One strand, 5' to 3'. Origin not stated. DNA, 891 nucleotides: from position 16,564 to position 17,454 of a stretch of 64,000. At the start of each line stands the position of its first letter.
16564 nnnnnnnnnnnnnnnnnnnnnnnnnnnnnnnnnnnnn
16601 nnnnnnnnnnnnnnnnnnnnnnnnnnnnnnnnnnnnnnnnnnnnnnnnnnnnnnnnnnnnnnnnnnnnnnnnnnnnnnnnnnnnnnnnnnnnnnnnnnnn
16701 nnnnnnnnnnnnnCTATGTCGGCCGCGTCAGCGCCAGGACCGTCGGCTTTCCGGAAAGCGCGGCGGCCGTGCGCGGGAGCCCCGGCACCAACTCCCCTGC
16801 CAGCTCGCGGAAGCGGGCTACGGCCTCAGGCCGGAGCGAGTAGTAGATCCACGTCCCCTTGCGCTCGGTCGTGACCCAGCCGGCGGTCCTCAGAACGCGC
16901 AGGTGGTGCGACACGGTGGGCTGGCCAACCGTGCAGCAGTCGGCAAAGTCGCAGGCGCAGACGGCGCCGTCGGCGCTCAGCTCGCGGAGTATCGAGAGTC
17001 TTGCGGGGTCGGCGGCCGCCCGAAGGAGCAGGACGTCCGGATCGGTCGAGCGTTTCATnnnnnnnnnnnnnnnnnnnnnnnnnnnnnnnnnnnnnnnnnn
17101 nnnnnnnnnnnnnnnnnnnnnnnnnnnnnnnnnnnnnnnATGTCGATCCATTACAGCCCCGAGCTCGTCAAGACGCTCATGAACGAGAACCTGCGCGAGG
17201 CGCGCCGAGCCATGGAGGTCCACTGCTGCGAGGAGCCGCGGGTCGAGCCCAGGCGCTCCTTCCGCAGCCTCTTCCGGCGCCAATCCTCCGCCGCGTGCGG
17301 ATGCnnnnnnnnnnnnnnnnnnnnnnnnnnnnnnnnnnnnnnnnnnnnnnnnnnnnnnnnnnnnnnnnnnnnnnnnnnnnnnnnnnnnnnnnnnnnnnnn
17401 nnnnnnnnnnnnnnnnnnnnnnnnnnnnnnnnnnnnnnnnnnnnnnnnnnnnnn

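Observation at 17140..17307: Unannotated 55-aa Cys-rich ORF with strong SD between arsR and arsM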

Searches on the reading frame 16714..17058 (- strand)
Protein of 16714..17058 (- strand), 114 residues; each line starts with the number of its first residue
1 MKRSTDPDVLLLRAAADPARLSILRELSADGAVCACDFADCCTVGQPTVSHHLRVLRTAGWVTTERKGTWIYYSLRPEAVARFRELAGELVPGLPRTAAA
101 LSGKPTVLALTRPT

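Call 3: search_protein_families(library=pfam, proteins=[window:16714-17058:-], max_evalue=1)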
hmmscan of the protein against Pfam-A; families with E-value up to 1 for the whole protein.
window:16714-17058:- (114 aa): 7 families
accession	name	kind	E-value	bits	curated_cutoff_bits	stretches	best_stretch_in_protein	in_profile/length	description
PF01022.26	HTH_5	-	6e-10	39.3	22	1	17-63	1-46/47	Bacterial regulatory protein, arsR family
PF12840.13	HTH_20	-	2.8e-08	34.1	27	1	16-60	2-46/51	Helix-turn-helix domain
PF25213.1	HVO_A0261_N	-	0.029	14.7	35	1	18-66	11-58/86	HVO_A0261 N-terminal domain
PF12802.13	MarR_2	-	0.031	14.9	27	1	19-66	6-54/61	MarR family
PF13545.12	HTH_Crp_2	-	0.05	14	27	1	37-67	27-57/70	Crp-like helix-turn-helix domain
PF01978.25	TrmB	-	0.056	13.7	25.6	1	37-78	27-68/68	Sugar-specific transcriptional regulator TrmB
PF24033.1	DUF7342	-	0.25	11.7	31.6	1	38-85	23-69/150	Family of unknown function (DUF7342)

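Call 4: search_protein_families(library=ncbifam, proteins=[window:16714-17058:-], max_evalue=1)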
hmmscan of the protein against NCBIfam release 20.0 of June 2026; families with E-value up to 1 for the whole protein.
window:16714-17058:- (114 aa): 17 families
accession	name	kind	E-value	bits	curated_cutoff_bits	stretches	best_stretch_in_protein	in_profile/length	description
NF033788.1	HTH_metalloreg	subfamily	2.4e-25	88.1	55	1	11-82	4-75/77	metalloregulator ArsR/SmtB family transcription factor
NF041413.1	ArsR_Rv2640c_fam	equivalog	7.3e-16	58.6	155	1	10-84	34-110/118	Rv2640c family ArsR-like transcriptional regulator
NF033789.1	repress_SdpR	subfamily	7.6e-15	54.6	100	1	12-76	2-65/79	autorepressor SdpR family transcription factor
NF007528.0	PRK10141.1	subfamily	8.1e-14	51.5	97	1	9-79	7-77/117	metalloregulator ArsR/SmtB family transcription factor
NF045707.1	Dbac_1936_reg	equivalog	1.1e-10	41.4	115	1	10-80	9-78/99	ArsR/SmtB-type metalloregulator TsoR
NF040642.1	sulf_sens_BigR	equivalog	3.7e-09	36.5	155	1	10-82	12-83/95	sulfite-sensing transcriptional repressor BigR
NF052532.1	TransRegPagRBaca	equivalog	1.6e-07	31.3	170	1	6-80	15-88/99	transcriptional repressor PagR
NF047906.1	CdPbTransRegCmtR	equivalog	1.7e-07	31.1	150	1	11-82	14-84/104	Cd(II)/Pb(II)-sensing metalloregulatory transcriptional regulator CmtR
NF008273.0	PRK11050.1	equivalog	0.016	14.9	153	1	31-66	53-88/156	manganese-binding transcriptional regulator MntR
NF007339.0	PRK09834.1-1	equivalog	0.05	12.9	299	1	21-64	27-70/271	DNA-binding transcriptional regulator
TIGR02277.1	PaaX_trns_reg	equivalog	0.06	12.9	264.55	1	54-86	42-74/279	phenylacetic acid degradation operon negative regulatory protein PaaX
TIGR01884.1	cas_HTH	subfamily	0.062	12.7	60.2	1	14-69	138-194/202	CRISPR-associated CARF protein Csa3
NF007284.0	PRK09751.1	equivalog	0.064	10.4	1496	1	11-71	1016-1076/1538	ATP-dependent helicase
NF053756.1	MreA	equivalog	0.07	13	100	1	29-67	28-66/110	MreA family transcriptional regulator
NF050184.1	VpaChn25_0724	subfamily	0.12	12.5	65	1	19-75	3-66/88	VpaChn25_0724 family phage protein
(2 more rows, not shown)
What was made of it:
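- On ArsD metallochaperone (Pfam ArsD family): No Pfam or NCBIfam hit at E <= 1 for the window protein (calls 3, 4).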

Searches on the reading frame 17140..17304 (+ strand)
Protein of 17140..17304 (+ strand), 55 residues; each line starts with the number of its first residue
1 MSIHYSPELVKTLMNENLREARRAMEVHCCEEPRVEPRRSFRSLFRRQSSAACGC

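Call 3: search_protein_families(library=pfam, proteins=[window:17140-17304:+], max_evalue=1)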
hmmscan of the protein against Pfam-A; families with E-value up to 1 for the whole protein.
window:17140-17304:+ (55 aa): 0 families

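Call 4: search_protein_families(library=ncbifam, proteins=[window:17140-17304:+], max_evalue=1)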
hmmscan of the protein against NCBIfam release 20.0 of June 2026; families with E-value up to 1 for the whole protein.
window:17140-17304:+ (55 aa): 0 families

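Call 5: find_homologous_proteins(query=window:17140-17304:+, max_evalue=10)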
Query window:17140-17304:+ (55 aa): 2 proteins with E <= 10 among 2 candidates.
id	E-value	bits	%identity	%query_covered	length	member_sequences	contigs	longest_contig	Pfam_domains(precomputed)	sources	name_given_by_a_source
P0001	2.4e-29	116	100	100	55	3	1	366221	-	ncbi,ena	-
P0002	2.2e-18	82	75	100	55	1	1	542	-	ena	-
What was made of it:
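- Checked: The identical protein is already in the NCBI/ENA-derived protein collection (P0001, call 5).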

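Call 8: find_encoding_contigs(protein=P0002, flank=10000)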
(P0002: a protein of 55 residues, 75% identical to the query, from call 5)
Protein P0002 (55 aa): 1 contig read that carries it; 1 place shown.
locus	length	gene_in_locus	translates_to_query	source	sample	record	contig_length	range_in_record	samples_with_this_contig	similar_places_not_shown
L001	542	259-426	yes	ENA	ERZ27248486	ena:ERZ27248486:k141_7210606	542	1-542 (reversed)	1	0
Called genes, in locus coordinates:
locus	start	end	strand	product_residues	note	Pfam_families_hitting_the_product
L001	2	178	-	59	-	?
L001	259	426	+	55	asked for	-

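Call 9: find_encoding_contigs(protein=P0001, flank=10000)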
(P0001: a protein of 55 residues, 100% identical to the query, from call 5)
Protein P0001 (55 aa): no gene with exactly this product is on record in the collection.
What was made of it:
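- Tried and rejected: Exact look-up of the window protein's own contig found no record (call 9), so the organism of the window was not identified directly.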

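Call 14: find_related_loci(query=A2, collection=genome_contigs, flank=5000)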
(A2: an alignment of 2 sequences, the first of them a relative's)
Query A2 (55 aa) in genome_contigs; peptide patterns used: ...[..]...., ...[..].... (x = any residue, [..] = any of these).
54 stretches matched a pattern; 1 encode a relative of the query (tblastn E <= 1e-3); 1 distinct loci.
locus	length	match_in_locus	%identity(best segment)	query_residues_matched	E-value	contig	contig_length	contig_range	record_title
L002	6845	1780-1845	64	1-22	3e-7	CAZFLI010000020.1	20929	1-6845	MAG TPA_asm: uncultured Anaerolineaceae bacterium isolate binchicken_co129_314 genome assembly, contig: NODE_7214_length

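Call 19: list_cluster_members(proteins=[P0001])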
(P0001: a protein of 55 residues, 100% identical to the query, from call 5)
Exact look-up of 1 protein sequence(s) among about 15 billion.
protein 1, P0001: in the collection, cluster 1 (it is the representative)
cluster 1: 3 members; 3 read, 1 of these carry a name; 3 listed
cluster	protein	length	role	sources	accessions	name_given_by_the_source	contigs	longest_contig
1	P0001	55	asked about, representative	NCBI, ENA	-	-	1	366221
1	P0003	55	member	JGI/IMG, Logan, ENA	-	hypothetical protein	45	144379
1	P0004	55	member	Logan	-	-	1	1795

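Call 20: search_protein_representatives(alignment_id=A2)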
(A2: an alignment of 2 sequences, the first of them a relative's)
Query: 2 sequences, 55 profile positions. Proteins with E-value up to 0.001 (for the whole library): 33; up to 1e-10: 8; up to 1e-30: 0. The best 33 are listed.
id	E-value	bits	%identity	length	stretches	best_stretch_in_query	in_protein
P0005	7.5e-17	77.3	-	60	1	1-55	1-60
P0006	4.3e-16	74.9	-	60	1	1-55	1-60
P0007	2.7e-13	66.0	-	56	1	1-55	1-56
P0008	3.0e-13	65.8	-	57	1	1-55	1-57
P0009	6.9e-13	64.6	-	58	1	1-55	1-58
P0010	6.9e-12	61.4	-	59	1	1-55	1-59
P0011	1.3e-11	60.5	-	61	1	1-55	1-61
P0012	5.3e-11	58.6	-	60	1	1-55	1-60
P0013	1.6e-10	57.1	-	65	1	1-55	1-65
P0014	2.1e-10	56.7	-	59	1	1-55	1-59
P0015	2.2e-10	56.6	-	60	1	1-55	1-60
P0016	3.0e-10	56.2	-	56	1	1-55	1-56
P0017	7.7e-09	51.7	-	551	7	4-16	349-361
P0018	1.3e-08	51.0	-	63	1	1-55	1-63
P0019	2.4e-08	50.1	-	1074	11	2-16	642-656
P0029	1.8e-04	37.7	-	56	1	1-55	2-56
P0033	5.8e-04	36.1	-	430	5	3-16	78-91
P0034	6.1e-04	36.0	-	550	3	4-15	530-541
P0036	8.5e-04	35.5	-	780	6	2-17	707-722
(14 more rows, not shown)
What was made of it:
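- On New family defined here: ArsM-preceding small protein with a C-terminal CxC: It is the profile's founding member, and relatives score E = 7.5e-17 to 1e-3 (call 20).
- The HMMER search of 1.84 billion representatives gave 28 small relatives of 54-66 aa (call 20).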

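Call 27: find_related_loci(query=A4, collection=metagenome_contigs, flank=4000)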
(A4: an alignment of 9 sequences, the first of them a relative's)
Query A4 (55 aa) in metagenome_contigs; peptide patterns used: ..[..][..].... (x = any residue, [..] = any of these).
37 stretches matched a pattern; 26 encode a relative of the query (tblastn E <= 1e-3); 26 distinct loci.
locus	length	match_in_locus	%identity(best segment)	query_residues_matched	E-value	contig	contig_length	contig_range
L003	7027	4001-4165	85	1-55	7e-28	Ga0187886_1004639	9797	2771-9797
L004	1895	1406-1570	85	1-55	7e-28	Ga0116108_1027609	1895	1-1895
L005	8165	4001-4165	85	1-55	7e-28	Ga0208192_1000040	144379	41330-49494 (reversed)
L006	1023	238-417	58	1-55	9e-18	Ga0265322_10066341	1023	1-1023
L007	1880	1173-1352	58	1-55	1e-16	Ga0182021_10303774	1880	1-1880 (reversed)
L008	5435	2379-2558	48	1-55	5e-13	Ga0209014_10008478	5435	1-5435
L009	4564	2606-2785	45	1-55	4e-12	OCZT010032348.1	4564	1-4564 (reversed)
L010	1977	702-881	47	1-55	8e-12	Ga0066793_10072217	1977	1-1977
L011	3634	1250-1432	46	1-55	1e-11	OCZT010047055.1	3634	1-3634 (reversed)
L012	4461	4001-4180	45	1-55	2e-11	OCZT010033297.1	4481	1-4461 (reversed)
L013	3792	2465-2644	48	1-55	2e-11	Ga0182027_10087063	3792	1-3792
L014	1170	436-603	49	1-55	2e-10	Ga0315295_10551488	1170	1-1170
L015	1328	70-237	47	1-55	7e-10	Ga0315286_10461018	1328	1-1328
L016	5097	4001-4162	45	1-55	1e-7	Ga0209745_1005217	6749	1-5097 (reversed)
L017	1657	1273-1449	44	1-55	2e-7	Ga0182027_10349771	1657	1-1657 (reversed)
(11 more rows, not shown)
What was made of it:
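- Tried and rejected: It was repeated with 9 sequences (call 27).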

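Call 31: find_homologous_proteins(query=A3, max_evalue=0.01)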
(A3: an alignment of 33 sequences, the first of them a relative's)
Query A3 (33 sequences) (55 aa, profile of the alignment): 96 proteins with E <= 0.01 among 1393 candidates.
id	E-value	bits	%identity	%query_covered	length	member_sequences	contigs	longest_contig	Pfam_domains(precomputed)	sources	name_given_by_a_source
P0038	3.4e-24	103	64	100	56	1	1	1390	-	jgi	jgi:hypothetical protein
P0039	1.8e-23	101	58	100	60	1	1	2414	-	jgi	jgi:hypothetical protein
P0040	3.6e-23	100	57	100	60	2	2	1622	-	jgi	jgi:hypothetical protein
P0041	6.1e-23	99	55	100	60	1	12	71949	-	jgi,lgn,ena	jgi:hypothetical protein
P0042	7.0e-23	99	60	100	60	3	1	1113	-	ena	-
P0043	1.7e-22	98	47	100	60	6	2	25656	-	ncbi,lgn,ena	-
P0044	1.7e-22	98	57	100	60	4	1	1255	-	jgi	-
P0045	1.7e-22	98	58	100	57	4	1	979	-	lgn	-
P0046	5.0e-22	96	75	100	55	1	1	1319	-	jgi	-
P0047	9.9e-22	95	50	100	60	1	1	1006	-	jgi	jgi:hypothetical protein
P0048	1.2e-21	95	52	100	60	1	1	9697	-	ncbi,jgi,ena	ncbi:MAG: hypothetical protein ABSB75_00860 [Candidatus Limnocylindrales bacterium]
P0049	1.4e-21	95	58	100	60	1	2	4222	-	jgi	jgi:hypothetical protein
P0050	1.7e-21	95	57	100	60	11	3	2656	-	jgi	jgi:hypothetical protein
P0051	2.4e-21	94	65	100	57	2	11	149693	-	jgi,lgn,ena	jgi:hypothetical protein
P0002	2.6e-21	94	75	100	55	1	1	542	-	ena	-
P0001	2.3e-20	91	100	100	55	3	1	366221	-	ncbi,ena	-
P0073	9.1e-18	83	50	100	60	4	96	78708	-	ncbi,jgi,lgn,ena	jgi:hypothetical protein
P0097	1.1e-13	69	59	40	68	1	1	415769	-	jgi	jgi:hypothetical protein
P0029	3.4e-13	68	38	100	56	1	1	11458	-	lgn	-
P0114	7.9e-10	57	62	24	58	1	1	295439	-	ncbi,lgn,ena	-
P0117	6.5e-8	51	63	44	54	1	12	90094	-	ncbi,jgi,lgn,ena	jgi:hypothetical protein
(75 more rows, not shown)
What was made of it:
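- Checked: Family members are called 'hypothetical protein' by JGI and by NCBI, for example ABSB75_00860 of a Candidatus Limnocylindrales MAG (calls 19, 31).
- The profile search gave 96 clusters, all 41-68 aa (call 31).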

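Call 32: find_encoding_contigs(protein=P0114, flank=4000, max_places=1)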
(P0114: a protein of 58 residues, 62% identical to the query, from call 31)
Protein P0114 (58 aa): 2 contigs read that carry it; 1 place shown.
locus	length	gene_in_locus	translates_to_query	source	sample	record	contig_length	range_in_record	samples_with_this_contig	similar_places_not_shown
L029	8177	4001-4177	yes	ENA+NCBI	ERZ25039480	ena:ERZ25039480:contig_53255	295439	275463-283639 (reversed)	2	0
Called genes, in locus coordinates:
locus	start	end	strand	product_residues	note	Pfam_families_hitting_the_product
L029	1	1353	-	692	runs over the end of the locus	PF04122:CW_binding_2, PF00246:Peptidase_M14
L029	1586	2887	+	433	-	PF05816:TelA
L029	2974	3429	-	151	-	PF01451:LMWPc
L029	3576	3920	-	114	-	PF12840:HTH_20, PF01022:HTH_5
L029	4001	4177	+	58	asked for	-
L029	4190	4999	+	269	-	PF01135:PCMT (weak), PF13489:Methyltransf_23, PF01209:Ubie_methyltran, PF06325:PrmA (weak), PF13847:Methyltransf_31, PF08241:Methyltransf_11, PF08242:Methyltransf_12, PF13649:Methyltransf_25, +1 more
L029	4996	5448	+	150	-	PF00583:Acetyltransf_1, PF13508:Acetyltransf_7, PF13673:Acetyltransf_10 (weak)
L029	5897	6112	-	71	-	-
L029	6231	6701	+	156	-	PF01475:FUR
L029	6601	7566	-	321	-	PF00950:ABC-3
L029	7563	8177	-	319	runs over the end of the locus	PF00005:ABC_tran, PF13304:AAA_21 (weak)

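Call 33: find_encoding_contigs(protein=P0117, flank=4000, max_places=2)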
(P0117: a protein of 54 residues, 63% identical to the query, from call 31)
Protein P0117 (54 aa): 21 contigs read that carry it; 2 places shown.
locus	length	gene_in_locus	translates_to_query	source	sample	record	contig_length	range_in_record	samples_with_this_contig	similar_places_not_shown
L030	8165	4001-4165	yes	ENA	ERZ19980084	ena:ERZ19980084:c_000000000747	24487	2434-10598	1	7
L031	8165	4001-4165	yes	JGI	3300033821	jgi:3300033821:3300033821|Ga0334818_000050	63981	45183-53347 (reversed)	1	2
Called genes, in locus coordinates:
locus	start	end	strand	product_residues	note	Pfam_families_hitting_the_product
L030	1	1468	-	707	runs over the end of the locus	PF04122:CW_binding_2, PF00246:Peptidase_M14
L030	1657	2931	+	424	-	PF05816:TelA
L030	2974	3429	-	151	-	PF01451:LMWPc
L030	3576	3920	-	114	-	PF12840:HTH_20, PF01022:HTH_5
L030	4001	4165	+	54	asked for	-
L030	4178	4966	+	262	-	PF01135:PCMT (weak), PF13489:Methyltransf_23, PF01209:Ubie_methyltran, PF13847:Methyltransf_31, PF08241:Methyltransf_11, PF08242:Methyltransf_12, PF13649:Methyltransf_25, PF20922:Anamorsin_N (weak), +1 more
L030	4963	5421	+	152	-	PF00583:Acetyltransf_1, PF13673:Acetyltransf_10 (weak), PF13508:Acetyltransf_7, PF08445:FR47 (faint)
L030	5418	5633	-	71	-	-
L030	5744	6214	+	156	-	PF01475:FUR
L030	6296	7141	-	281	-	PF00950:ABC-3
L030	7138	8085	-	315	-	PF00005:ABC_tran, PF13304:AAA_21 (weak)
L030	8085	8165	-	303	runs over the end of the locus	PF01297:ZnuA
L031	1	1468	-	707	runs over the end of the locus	PF04122:CW_binding_2, PF00246:Peptidase_M14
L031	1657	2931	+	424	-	PF05816:TelA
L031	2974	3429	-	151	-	PF01451:LMWPc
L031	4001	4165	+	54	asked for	-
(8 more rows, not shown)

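Call 34: find_encoding_contigs(protein=P0097, flank=4000, max_places=1)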
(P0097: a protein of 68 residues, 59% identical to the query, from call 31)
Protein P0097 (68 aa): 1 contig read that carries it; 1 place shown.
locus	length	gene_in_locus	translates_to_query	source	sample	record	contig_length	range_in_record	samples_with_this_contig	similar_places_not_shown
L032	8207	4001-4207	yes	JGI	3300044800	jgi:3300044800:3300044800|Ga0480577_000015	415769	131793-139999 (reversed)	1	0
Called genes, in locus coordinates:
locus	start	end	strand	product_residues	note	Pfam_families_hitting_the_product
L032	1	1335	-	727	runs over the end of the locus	PF04122:CW_binding_2, PF00246:Peptidase_M14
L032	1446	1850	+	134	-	PF12840:HTH_20, PF01022:HTH_5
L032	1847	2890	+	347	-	PF03773:ArsP_1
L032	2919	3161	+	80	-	PF13192:Thioredoxin_3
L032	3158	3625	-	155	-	PF01451:LMWPc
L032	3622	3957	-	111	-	PF01022:HTH_5, PF12840:HTH_20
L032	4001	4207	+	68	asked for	-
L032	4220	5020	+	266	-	PF01135:PCMT (weak), PF06325:PrmA (weak), PF01209:Ubie_methyltran, PF13489:Methyltransf_23, PF13847:Methyltransf_31, PF08241:Methyltransf_11, PF08242:Methyltransf_12, PF13649:Methyltransf_25, +1 more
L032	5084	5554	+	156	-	PF01475:FUR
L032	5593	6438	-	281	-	PF00950:ABC-3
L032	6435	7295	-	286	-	PF00005:ABC_tran, PF13304:AAA_21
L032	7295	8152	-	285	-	PF01297:ZnuA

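Call 35: find_encoding_contigs(protein=P0029, flank=4000, max_places=1)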
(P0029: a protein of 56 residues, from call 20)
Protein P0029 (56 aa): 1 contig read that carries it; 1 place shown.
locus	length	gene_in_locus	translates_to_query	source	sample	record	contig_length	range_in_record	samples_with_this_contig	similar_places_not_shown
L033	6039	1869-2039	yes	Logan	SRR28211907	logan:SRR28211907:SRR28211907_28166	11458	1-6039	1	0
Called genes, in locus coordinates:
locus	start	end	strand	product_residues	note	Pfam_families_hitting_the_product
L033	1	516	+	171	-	?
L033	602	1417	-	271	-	PF00376:MerR, PF13411:MerR_1, PF01451:LMWPc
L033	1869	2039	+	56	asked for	-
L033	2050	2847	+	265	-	PF01135:PCMT (weak), PF13489:Methyltransf_23, PF01209:Ubie_methyltran, PF13847:Methyltransf_31, PF08241:Methyltransf_11, PF08242:Methyltransf_12, PF13649:Methyltransf_25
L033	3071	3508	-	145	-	PF13470:PIN_3, PF01850:PIN (faint)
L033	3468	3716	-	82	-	PF19891:DUF6364 (faint), PF22180:RH3_dom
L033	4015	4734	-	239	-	PF10503:Esterase_PHB (faint)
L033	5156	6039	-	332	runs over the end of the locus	-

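Call 45: predict_structure(alignment_id=A5)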
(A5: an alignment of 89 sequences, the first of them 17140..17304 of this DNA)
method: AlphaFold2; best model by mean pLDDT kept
length: 55 residues; sequences in the alignment: 89
mean_pLDDT: 71.9   pTM: 0.35
mean pLDDT of the five models: 71.9, 71.1, 70.0, 69.8, 69.4
residues with pLDDT >= 90: 13; 70-90: 13; 50-70: 29; < 50: 0
segments of 3 or more residues with pLDDT < 50: none
pLDDT, mean of each block of 10 residues (from residue 1): 85 92 77 55 57 59
secondary structure, 60 per line:
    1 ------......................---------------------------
elements in order: H7-28
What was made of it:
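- On ArsD metallochaperone (Pfam ArsD family): The protein is 55 aa. AF2 gives one helix (7-28) and a disordered rest (call 45).
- On HMA-domain metallochaperones (CopZ, MerP, Atx1): No beta strands are predicted (call 45).
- AF2 gives a confident helix at residues 7-28 (pLDDT 85-92) and a disordered remainder (55-59) (call 45). A single helix plus a disordered tail gives no independent evidence for this role (call 45).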

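Call 52: search_solved_structures(query=A5, max_evalue=10, show_alignments=3)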
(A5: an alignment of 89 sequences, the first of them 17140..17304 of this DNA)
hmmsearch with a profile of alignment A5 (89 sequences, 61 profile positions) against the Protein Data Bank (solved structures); distinct sequences matched with E-value up to 10: 2.
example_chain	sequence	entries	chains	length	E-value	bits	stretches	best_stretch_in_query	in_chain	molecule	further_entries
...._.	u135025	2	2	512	1.9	12.6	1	1-27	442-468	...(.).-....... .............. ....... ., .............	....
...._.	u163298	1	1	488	1.9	12.6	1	1-26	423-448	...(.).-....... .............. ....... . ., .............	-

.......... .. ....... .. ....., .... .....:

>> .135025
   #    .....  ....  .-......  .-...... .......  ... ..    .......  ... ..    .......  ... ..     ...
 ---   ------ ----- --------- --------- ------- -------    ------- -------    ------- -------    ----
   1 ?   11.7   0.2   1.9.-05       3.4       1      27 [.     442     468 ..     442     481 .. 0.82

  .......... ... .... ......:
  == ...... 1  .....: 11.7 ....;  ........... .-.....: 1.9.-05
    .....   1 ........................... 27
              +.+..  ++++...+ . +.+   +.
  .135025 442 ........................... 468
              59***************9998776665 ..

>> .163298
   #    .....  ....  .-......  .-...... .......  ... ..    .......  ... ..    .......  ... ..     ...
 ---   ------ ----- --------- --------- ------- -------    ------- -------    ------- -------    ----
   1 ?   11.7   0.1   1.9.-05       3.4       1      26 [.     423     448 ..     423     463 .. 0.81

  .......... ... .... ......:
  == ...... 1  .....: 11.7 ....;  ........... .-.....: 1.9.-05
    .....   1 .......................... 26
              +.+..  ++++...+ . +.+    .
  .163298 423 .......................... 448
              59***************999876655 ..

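Call 53: search_protein_families(library=pfam, alignment_id=A5, max_evalue=1)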
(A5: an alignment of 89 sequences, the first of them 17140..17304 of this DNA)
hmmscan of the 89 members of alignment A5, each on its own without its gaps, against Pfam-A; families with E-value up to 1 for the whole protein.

A. member 1, window:17140-17304:+ (55 aa): 0 families

B. families by the number of members that match (of 89 scanned): 15 families
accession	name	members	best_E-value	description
PF19445.4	eIF3h_C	2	0.028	C-terminal region of eIF3h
PF25255.1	wH_RNase_II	2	0.082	Ribonuclease II, winged helix domain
PF01340.26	MetJ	2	0.12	Met Apo-repressor, MetJ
PF17938.6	TetR_C_29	1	0.026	Tetracyclin repressor-like, C-terminal domain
PF15213.11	CDRT4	1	0.046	CMT1A duplicated region transcript 4 protein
PF14824.11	Sirohm_synth_M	1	0.064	Sirohaem biosynthesis protein central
PF13713.11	BRX_N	1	0.068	Transcription factor BRX N-terminal domain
PF12808.12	Mto2_bdg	1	0.08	Micro-tubular organiser Mto1 C-term Mto2-binding region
PF01141.23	Gag_p12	1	0.085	Gag polyprotein, inner coat protein p12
PF23176.1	bHLH_LHW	1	0.12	Transcription factor LHW bHLH domain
PF08416.19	PTB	1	0.17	Phosphotyrosine-binding domain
PF15085.11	NPFF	1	0.2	Neuropeptide FF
PF07431.17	DUF1512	1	0.21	Protein of unknown function (DUF1512) N-terminal domain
PF07520.16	SrfB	1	0.24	Virulence factor SrfB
PF25392.1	MS_channel_TM1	1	0.25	Mechanosensitive ion channel, transmembrane helix 1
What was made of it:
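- On ArsD metallochaperone (Pfam ArsD family): None of the 89 family members hits ArsD (call 53).
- On HMA-domain metallochaperones (CopZ, MerP, Atx1): No HMA hit (calls 3, 53).
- Closest known: ArsD, the arsenic metallochaperone of the ArsA ATPase. Different: Here there is no Pfam or NCBIfam hit (calls 3, 4, 53), a single helix plus a disordered tail (call 45), no arsA gene nearby, and a conserved site that is a C-terminal C-x-C.
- Closest known: Bacterial metallothioneins. Different: There is no Pfam match (call 53).
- No thioredoxin-like fold is present (calls 45, 53).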
